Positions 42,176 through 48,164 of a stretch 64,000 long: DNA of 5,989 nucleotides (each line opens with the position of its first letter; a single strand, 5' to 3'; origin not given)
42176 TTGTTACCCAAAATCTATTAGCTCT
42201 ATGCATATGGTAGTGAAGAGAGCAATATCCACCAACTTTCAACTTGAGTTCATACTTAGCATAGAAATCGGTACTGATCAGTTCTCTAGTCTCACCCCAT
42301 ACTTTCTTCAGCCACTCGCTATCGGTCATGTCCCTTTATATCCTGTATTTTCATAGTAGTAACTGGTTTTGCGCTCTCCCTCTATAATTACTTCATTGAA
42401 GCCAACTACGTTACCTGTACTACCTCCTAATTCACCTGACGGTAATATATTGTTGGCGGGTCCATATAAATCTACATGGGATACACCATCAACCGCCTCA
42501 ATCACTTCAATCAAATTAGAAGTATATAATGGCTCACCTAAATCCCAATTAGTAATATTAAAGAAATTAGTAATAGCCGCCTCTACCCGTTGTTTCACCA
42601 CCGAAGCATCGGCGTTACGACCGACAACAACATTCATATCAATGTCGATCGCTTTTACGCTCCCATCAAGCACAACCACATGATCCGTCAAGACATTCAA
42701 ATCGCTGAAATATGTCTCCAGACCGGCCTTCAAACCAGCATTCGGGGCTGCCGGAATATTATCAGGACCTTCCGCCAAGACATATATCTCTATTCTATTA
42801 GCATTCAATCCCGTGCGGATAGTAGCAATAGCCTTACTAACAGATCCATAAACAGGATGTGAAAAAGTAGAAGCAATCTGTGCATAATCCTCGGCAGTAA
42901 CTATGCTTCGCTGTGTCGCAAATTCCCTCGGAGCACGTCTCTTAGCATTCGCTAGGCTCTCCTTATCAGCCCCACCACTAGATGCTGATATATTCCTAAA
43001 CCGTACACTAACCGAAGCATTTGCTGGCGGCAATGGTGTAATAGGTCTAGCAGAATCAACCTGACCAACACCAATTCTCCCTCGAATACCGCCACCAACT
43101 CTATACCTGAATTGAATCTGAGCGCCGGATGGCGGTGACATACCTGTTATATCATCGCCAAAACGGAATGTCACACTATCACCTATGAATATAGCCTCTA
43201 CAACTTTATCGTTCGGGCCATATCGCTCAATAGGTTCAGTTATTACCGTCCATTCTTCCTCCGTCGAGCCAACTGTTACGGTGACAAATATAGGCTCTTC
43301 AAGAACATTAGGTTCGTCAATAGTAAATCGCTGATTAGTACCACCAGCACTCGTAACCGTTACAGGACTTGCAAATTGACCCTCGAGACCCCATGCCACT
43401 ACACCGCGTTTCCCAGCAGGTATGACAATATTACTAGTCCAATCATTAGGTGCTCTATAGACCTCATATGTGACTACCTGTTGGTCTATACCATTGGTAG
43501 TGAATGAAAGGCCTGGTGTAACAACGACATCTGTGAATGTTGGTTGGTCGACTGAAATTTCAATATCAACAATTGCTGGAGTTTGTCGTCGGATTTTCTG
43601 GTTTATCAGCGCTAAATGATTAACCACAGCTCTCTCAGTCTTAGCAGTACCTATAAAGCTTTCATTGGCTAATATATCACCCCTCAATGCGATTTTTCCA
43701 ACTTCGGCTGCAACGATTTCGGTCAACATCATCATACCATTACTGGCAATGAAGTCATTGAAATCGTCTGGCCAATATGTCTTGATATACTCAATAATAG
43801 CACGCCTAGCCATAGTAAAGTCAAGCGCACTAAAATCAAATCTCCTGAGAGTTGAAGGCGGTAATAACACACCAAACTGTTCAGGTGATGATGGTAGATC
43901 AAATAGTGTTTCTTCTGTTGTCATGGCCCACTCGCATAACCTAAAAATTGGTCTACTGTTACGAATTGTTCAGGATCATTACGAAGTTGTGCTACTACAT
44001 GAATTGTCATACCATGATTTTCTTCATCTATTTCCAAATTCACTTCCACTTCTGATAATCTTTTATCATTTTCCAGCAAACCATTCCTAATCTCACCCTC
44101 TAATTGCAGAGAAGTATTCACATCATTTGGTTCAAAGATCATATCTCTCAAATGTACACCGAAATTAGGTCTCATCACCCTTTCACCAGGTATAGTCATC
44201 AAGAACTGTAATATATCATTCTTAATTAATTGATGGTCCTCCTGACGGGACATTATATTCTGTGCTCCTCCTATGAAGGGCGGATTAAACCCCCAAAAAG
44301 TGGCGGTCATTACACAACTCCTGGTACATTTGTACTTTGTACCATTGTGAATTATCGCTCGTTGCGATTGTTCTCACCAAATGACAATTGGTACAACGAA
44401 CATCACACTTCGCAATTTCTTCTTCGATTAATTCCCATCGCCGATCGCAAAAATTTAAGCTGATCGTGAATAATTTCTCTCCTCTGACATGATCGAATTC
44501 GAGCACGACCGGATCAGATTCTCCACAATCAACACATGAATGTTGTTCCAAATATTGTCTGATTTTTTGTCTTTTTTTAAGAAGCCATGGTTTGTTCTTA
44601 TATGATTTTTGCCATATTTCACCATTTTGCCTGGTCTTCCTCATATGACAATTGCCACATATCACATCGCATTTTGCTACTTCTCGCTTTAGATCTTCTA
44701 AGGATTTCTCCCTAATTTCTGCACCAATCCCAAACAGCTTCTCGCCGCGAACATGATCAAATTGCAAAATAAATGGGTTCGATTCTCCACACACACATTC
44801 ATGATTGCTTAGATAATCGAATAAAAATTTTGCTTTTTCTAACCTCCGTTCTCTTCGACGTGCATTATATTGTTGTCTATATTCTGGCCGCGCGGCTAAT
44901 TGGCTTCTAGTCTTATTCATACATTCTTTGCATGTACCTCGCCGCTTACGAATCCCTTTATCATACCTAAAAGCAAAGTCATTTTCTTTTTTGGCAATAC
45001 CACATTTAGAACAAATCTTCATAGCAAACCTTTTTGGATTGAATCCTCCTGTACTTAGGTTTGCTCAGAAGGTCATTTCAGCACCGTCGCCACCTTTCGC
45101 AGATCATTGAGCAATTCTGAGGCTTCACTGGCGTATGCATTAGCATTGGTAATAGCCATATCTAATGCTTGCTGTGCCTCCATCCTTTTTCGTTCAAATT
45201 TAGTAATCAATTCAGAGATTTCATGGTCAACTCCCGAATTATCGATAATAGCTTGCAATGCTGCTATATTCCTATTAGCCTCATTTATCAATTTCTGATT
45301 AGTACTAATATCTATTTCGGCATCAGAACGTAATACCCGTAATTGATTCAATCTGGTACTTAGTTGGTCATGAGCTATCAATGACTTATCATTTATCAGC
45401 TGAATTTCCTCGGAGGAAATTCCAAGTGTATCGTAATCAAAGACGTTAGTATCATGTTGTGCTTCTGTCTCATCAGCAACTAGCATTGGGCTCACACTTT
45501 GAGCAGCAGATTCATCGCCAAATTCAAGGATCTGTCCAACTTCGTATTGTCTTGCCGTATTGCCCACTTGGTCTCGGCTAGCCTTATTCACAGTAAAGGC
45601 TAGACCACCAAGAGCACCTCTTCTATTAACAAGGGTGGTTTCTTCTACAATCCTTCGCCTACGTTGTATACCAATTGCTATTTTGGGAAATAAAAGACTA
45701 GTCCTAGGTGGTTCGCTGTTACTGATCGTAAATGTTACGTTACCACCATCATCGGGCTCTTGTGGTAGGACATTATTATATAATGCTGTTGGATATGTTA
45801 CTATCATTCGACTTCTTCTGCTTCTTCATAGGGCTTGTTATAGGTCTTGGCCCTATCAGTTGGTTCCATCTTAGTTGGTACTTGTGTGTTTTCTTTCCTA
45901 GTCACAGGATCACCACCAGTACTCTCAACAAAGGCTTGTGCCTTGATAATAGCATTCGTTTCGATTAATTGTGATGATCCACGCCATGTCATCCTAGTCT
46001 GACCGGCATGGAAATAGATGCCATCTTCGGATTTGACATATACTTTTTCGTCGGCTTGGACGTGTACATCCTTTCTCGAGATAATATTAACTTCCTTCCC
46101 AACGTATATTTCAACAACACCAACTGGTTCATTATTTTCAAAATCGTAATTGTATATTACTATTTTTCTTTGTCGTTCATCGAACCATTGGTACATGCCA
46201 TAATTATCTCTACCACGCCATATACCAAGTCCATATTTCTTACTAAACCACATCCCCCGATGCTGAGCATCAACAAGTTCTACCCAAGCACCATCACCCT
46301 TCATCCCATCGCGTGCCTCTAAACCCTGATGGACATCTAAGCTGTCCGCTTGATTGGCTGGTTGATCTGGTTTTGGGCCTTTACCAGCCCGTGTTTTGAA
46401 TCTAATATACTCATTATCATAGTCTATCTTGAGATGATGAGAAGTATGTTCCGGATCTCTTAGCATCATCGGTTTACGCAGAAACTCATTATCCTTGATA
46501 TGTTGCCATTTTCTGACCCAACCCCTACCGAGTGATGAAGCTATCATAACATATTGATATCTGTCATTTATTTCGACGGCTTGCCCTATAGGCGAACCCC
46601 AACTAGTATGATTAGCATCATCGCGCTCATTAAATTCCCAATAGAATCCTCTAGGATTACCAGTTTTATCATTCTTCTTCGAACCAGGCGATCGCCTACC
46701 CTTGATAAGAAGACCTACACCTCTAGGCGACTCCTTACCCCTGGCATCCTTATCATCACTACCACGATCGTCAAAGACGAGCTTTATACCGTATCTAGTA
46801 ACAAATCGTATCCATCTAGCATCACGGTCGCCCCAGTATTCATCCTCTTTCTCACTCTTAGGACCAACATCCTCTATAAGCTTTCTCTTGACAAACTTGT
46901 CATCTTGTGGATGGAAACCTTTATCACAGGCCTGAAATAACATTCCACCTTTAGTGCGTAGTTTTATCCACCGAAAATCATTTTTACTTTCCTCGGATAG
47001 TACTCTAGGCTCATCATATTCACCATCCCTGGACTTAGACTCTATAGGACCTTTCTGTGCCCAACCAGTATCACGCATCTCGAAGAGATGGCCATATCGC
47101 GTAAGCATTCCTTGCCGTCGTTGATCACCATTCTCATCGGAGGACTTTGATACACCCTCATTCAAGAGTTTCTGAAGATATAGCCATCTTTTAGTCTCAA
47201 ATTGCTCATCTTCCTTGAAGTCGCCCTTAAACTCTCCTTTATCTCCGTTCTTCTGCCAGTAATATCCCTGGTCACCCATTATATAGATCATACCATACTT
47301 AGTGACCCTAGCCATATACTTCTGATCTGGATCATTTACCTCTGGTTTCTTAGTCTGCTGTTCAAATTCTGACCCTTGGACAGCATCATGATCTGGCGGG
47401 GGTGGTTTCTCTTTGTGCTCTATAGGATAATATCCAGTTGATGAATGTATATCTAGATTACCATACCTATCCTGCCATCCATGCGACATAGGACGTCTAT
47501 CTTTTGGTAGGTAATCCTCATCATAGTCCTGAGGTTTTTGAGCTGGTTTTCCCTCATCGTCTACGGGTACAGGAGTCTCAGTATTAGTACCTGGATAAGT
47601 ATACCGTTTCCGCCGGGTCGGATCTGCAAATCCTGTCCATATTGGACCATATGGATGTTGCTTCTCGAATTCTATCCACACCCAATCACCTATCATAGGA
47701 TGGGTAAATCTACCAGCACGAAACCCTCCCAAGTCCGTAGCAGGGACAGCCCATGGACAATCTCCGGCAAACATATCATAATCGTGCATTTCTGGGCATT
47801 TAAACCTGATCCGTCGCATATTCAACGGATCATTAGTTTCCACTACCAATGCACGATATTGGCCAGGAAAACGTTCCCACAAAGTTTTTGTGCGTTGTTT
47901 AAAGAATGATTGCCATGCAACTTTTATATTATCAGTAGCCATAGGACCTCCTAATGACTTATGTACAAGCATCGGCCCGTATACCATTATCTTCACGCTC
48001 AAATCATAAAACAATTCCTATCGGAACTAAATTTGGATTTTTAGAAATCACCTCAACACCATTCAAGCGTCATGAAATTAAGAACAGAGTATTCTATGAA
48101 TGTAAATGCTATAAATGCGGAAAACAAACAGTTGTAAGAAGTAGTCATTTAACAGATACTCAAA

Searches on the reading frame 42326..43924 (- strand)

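Call 45: search_protein_families(library=pfam, proteins=[window:42326-43924:-], max_evalue=0.01)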
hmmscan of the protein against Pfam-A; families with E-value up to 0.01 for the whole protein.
window:42326-43924:- (532 aa): 1 family
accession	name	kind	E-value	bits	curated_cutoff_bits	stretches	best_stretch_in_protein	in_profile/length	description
PF04865.19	Baseplate_J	-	9.8e-08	32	21.1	1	293-471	83-252/255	Baseplate J-like protein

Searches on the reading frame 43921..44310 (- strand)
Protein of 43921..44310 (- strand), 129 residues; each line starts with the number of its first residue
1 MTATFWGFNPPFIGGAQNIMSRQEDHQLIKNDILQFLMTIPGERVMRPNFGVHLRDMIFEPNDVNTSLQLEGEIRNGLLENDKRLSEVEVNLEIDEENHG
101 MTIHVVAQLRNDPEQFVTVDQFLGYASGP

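Call 45: search_protein_families(library=pfam, proteins=[window:43921-44310:-], max_evalue=0.01)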
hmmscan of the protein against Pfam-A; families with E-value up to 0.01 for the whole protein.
window:43921-44310:- (129 aa): 1 family
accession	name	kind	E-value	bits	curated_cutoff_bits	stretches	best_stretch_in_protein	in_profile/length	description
PF04965.19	GPW_gp25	-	4e-17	62.2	27.2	1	24-113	2-95/96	Baseplate wedge protein gp25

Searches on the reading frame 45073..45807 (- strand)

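Call 45: search_protein_families(library=pfam, proteins=[window:45073-45807:-], max_evalue=0.01)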
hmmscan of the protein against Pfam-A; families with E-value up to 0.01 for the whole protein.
window:45073-45807:- (244 aa): 1 family
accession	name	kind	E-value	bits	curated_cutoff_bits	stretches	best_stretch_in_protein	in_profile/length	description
PF06730.16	FAM92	-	0.0067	16.4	23.6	1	142-211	122-185/225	FAM92 protein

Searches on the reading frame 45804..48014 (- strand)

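Call 45: search_protein_families(library=pfam, proteins=[window:45804-48014:-], max_evalue=0.01)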
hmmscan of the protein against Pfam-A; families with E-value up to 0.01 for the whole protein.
window:45804-48014:- (736 aa): 1 family
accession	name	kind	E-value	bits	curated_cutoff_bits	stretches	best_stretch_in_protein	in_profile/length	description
PF04717.18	Phage_base_V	-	2e-10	41.3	23.8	1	53-129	1-73/75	Type VI secretion system/phage-baseplate injector OB domain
